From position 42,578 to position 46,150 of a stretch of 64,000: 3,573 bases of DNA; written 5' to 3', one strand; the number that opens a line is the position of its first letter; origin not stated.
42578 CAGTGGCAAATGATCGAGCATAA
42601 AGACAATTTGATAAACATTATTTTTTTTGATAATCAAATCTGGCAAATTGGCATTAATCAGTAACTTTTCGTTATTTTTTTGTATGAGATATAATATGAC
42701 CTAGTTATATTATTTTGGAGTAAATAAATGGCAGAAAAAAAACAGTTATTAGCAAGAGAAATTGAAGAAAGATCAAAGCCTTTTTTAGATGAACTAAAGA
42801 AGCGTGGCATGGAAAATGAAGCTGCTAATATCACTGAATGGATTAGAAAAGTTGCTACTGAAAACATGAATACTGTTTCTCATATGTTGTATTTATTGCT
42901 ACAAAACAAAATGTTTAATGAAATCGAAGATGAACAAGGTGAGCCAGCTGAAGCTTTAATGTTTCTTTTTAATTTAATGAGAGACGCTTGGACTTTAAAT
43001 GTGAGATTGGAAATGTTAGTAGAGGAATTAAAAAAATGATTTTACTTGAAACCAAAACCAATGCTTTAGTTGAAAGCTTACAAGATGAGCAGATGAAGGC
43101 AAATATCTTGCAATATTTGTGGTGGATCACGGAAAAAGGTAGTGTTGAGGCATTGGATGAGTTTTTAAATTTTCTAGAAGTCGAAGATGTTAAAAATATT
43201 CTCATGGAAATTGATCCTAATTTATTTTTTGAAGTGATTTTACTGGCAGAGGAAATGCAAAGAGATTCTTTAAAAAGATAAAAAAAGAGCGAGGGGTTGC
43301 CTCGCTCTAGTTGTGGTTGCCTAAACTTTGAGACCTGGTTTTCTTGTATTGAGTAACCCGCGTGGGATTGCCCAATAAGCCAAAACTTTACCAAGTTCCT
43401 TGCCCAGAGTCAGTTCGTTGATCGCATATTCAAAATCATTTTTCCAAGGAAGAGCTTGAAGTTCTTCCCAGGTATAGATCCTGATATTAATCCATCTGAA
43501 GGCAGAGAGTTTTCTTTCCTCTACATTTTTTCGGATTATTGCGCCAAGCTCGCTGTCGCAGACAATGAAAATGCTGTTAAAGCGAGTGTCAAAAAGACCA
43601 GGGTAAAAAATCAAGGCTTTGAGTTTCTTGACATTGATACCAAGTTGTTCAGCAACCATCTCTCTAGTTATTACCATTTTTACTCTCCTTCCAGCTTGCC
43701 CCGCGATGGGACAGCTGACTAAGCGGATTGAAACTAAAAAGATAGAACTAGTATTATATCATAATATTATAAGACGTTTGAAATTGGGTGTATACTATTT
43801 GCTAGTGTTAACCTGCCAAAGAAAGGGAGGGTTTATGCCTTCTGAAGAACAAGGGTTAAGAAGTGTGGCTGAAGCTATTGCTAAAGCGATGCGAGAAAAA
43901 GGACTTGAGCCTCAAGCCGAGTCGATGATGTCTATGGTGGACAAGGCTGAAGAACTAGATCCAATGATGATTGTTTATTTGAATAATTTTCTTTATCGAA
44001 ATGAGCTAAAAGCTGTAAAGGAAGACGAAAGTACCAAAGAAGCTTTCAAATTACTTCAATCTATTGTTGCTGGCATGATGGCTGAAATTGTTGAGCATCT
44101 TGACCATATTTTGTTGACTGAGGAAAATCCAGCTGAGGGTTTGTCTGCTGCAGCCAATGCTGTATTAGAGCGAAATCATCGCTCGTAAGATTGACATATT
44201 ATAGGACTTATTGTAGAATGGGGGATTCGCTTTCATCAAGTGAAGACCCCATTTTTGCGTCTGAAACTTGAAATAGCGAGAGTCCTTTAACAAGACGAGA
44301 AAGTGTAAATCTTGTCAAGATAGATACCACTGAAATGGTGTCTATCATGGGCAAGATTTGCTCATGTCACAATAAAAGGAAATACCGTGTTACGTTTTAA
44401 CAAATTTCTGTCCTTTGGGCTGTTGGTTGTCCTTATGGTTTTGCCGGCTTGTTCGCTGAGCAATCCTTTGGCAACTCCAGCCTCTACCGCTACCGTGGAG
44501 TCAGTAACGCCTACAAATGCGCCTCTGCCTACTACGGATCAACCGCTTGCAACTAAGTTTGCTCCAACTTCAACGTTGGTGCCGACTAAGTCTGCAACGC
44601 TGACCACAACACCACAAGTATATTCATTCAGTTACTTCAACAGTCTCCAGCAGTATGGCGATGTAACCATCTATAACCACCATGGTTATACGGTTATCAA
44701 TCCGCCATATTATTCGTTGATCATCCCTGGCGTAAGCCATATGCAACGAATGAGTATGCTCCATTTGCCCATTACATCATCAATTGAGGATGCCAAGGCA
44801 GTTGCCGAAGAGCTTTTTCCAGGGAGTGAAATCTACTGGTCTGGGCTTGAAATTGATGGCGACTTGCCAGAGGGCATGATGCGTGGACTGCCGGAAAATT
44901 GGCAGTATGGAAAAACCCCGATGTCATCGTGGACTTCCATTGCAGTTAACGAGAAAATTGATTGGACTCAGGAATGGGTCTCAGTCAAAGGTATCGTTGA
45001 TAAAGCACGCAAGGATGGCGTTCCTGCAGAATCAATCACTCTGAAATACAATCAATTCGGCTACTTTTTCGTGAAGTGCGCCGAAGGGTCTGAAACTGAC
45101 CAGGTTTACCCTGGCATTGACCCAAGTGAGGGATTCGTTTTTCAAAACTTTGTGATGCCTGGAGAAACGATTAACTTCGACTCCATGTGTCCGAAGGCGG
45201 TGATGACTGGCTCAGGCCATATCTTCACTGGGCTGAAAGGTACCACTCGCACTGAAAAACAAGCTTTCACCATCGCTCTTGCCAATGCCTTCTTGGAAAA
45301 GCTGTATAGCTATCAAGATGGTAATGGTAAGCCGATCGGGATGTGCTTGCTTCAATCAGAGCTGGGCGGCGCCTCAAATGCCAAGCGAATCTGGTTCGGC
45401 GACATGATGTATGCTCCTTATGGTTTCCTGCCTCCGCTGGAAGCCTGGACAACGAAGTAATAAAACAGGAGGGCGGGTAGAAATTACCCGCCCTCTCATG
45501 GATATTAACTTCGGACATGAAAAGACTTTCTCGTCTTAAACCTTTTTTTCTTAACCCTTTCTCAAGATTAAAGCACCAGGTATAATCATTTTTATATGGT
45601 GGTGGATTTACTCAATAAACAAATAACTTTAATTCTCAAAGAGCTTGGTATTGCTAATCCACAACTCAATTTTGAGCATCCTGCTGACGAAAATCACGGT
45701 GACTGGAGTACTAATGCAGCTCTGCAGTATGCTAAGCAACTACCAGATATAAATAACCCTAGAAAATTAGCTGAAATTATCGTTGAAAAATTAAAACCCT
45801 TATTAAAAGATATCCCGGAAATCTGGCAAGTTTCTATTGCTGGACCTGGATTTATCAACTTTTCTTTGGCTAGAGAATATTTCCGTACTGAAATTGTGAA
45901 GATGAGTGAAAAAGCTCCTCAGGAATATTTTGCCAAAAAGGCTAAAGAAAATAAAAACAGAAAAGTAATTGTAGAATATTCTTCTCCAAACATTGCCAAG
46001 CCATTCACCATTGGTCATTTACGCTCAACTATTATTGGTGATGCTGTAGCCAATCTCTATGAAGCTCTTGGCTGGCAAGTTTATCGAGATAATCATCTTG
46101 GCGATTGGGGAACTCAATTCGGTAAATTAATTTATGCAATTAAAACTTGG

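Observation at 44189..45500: G+C-rich single-gene island encoding a lipoprotein, driven by a textbook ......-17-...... promoter with a long structured leader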

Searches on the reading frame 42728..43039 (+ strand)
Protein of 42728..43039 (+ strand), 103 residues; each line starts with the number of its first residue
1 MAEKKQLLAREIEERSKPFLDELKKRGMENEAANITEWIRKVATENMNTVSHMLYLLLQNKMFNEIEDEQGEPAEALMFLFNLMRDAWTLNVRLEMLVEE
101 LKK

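Call 5: search_protein_families(library=pfam, proteins=[window:42728-43039:+], max_evalue=1)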
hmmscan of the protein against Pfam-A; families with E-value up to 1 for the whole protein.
window:42728-43039:+ (103 aa): 1 family
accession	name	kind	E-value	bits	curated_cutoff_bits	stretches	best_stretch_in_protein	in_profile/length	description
PF17593.7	DUF5490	-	0.24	11.9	27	1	5-42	5-41/62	Family of unknown function (DUF5490)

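Call 84: search_protein_families(library=ncbifam, proteins=[window:42728-43039:+], max_evalue=0.1)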
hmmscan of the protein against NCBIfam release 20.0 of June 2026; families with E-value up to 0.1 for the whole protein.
window:42728-43039:+ (103 aa): 0 families

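Call 85: search_protein_families(library=phrogs, proteins=[window:42728-43039:+], max_evalue=0.1)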
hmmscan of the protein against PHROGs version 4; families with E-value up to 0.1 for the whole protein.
window:42728-43039:+ (103 aa): 0 families

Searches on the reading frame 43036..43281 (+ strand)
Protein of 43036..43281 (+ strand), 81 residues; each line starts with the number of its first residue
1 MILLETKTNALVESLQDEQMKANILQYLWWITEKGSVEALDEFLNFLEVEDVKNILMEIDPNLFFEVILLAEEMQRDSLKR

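Call 66: search_protein_families(library=pfam, proteins=[window:43036-43281:+], max_evalue=0.1)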
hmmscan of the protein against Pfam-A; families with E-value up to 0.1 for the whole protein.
window:43036-43281:+ (81 aa): 1 family
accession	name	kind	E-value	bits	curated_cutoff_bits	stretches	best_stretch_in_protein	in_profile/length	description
PF10035.14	DUF2179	-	0.036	14.3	22.8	1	46-65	26-45/55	Uncharacterized protein conserved in bacteria (DUF2179)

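Call 84: search_protein_families(library=ncbifam, proteins=[window:43036-43281:+], max_evalue=0.1)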
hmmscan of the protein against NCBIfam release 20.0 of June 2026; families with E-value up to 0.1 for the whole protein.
window:43036-43281:+ (81 aa): 1 family
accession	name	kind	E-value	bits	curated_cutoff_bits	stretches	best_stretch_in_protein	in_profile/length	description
TIGR00372.1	cas4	equivalog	0.092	12.6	65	1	16-75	94-151/180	CRISPR-associated protein Cas4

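Call 85: search_protein_families(library=phrogs, proteins=[window:43036-43281:+], max_evalue=0.1)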
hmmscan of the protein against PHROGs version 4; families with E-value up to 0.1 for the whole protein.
window:43036-43281:+ (81 aa): 1 family
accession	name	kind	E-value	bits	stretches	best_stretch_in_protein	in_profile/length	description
phrog_23799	-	unknown function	0.015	16.5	1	25-60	29-61/82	-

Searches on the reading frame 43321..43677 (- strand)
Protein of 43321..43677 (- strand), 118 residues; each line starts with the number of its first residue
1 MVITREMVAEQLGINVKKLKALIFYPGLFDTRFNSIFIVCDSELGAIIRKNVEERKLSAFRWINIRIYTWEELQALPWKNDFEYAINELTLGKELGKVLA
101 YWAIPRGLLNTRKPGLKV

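Call 5: search_protein_families(library=pfam, proteins=[window:43321-43677:-], max_evalue=1)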
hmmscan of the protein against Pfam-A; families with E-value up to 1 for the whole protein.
window:43321-43677:- (118 aa): 0 families

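Call 84: search_protein_families(library=ncbifam, proteins=[window:43321-43677:-], max_evalue=0.1)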
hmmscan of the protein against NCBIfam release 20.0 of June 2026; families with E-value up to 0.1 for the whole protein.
window:43321-43677:- (118 aa): 0 families

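Call 85: search_protein_families(library=phrogs, proteins=[window:43321-43677:-], max_evalue=0.1)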
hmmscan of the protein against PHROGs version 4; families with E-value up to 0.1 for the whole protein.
window:43321-43677:- (118 aa): 1 family
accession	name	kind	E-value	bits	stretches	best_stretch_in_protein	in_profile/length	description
phrog_22929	-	unknown function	0.068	14.4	1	25-75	12-64/74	-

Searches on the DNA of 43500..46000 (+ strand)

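Call 6: search_rna_families(source=window, start=43500, end=46000, threshold=evalue, max_evalue=10)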
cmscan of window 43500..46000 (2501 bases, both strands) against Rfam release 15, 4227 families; matches with E-value up to 10: 11.
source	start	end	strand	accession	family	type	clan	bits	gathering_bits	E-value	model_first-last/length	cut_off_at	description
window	45470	45576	-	RF00007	U12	Gene; snRNA; splicing;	CL00006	25.3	53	0.025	1-151/151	no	U12 minor spliceosomal RNA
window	45907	45977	-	RF02846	Ref84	Gene; antisense;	-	22.5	52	8.3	1-87/87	no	Enterococcus sRNA 84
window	45591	45765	-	RF04318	idnO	Cis-reg;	-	22.4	100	1.6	1-206/206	no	idnO ncRNA motif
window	45464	45573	+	RF01730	Termite-leu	Cis-reg;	-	21.6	51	0.14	1-78/78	no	Termite-leu RNA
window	45459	45550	-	RF00558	L20_leader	Cis-reg; leader;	-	19.8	58.7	1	1-127/127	no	Ribosomal protein L20 leader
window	45453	45620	-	RF03532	SQ2397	Cis-reg;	-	19.8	100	1.7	1-243/243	no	Cis-regulator of HTH transcription factor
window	44069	44133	+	RF00186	SNORD101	Gene; snRNA; snoRNA; CD-box;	CL00074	18.6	47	3.2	1-73/73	no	Small nucleolar RNA SNORD101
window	45194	45291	+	RF00613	SNORD94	Gene; snRNA; snoRNA; CD-box;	-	15.9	60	1.5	1-137/137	no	Small nucleolar RNA SNORD94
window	43688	43734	+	RF01323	CRISPR-DR10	Gene; CRISPR;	-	15.8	39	5.8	1-37/37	no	CRISPR RNA direct repeat element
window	44542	44564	-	RF04326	PV_xrRNA_class3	Cis-reg;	-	15.8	31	6.9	10-33/52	no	Exoribonuclease-resistant RNA (xrRNA) plant-infecting virus (class 3)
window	45458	45494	+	RF02050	STnc470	Gene; sRNA;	-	14.1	80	1.5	101-141/226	no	Salmonella enterica sRNA STnc470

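Call 61: build_rna_model(alignment_id=A3)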
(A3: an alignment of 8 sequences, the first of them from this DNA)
Model R1 built from alignment A3 (8 sequences, 206 columns); structure: RNAalifold consensus.
model positions 178; base pairs 33; branch points 2; effective number of sequences 3.38; information 0.59 bits per position. Calibrated on 0.2 Mb of random sequence (short: E-values are rough).
structure used (alignment columns):
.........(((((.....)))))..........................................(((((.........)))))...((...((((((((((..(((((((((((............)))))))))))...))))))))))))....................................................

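Call 64: search_with_rna_model(model_id=R1, source=window, max_evalue=10, filters=off, show_alignments=2)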
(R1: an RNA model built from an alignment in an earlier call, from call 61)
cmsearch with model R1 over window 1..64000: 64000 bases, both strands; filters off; matches with E-value up to 10: 51.
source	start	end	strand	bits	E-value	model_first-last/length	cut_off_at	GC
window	44220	44389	+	151.5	8e-36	1-178/178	no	0.41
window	44267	44410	-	22.8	0.0011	1-178/178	no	0.36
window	9922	10014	-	12.6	0.41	1-178/178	no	0.35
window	57613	57698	+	12.4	0.47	1-178/178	no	0.27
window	47663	47823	+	11.9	0.63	1-178/178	no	0.35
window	19030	19192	+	11.6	0.72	1-178/178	no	0.36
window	49737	49777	+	11.3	0.86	1-178/178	no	0.24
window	40166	40261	+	11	1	1-178/178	no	0.27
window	39108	39210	-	10.5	1.4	1-178/178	no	0.34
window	63796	63834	-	10.2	1.6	1-178/178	no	0.33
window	19681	19813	+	10.2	1.6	1-178/178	no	0.38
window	15658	15769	+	10.2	1.6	1-178/178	no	0.29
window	33958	34091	-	10.1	1.7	1-178/178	no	0.31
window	10769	10911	-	9.9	1.9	1-178/178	no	0.27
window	2752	2896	+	9.8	2.1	1-178/178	no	0.37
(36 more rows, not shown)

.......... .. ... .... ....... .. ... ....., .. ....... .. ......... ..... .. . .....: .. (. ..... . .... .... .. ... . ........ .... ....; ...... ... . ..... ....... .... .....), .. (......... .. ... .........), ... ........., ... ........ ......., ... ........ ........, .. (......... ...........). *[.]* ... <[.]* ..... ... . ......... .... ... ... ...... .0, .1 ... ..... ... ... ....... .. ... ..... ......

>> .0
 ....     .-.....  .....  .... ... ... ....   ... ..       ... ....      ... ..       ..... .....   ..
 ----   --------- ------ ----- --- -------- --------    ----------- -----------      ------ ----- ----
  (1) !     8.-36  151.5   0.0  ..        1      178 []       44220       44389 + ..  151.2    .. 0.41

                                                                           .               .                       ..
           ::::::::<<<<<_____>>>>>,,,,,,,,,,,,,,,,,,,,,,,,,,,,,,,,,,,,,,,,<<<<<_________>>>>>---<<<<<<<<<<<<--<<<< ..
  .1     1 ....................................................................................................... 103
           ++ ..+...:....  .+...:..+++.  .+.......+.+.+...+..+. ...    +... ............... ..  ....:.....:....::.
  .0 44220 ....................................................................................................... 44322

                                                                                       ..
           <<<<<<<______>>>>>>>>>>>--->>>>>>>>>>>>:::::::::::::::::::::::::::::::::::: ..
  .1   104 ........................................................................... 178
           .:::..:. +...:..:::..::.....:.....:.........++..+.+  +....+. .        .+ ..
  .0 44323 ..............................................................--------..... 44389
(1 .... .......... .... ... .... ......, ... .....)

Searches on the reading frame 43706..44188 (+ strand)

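Call 66: search_protein_families(library=pfam, proteins=[window:43706-44188:+], max_evalue=0.1)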
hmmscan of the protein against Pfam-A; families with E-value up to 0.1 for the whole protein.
window:43706-44188:+ (160 aa): 1 family
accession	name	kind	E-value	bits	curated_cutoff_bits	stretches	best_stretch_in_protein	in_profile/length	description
PF11051.14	Mannosyl_trans3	-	0.064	13.1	22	1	51-116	164-231/273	Mannosyltransferase putative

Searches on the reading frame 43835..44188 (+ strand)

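Call 5: search_protein_families(library=pfam, proteins=[window:43835-44188:+], max_evalue=1)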
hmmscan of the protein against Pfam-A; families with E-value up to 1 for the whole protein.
window:43835-44188:+ (117 aa): 4 families
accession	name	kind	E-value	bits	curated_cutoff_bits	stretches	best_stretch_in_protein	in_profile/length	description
PF11051.14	Mannosyl_trans3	-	0.048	13.5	22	1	9-73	165-231/273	Mannosyltransferase putative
PF14366.11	DUF4410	-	0.09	13.2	26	1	47-110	1-63/120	Domain of unknown function (DUF4410)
PF09358.15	E1_UFD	-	0.16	13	25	1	28-96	12-81/93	Ubiquitin fold domain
PF19773.5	DUF6259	-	0.2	11.2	28.7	1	28-72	104-148/300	Domain of unknown function (DUF6259)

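Call 84: search_protein_families(library=ncbifam, proteins=[window:43835-44188:+], max_evalue=0.1)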
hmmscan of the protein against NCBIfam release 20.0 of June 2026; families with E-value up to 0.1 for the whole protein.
window:43835-44188:+ (117 aa): 0 families

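Call 85: search_protein_families(library=phrogs, proteins=[window:43835-44188:+], max_evalue=0.1)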
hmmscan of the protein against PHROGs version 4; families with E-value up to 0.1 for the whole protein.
window:43835-44188:+ (117 aa): 0 families
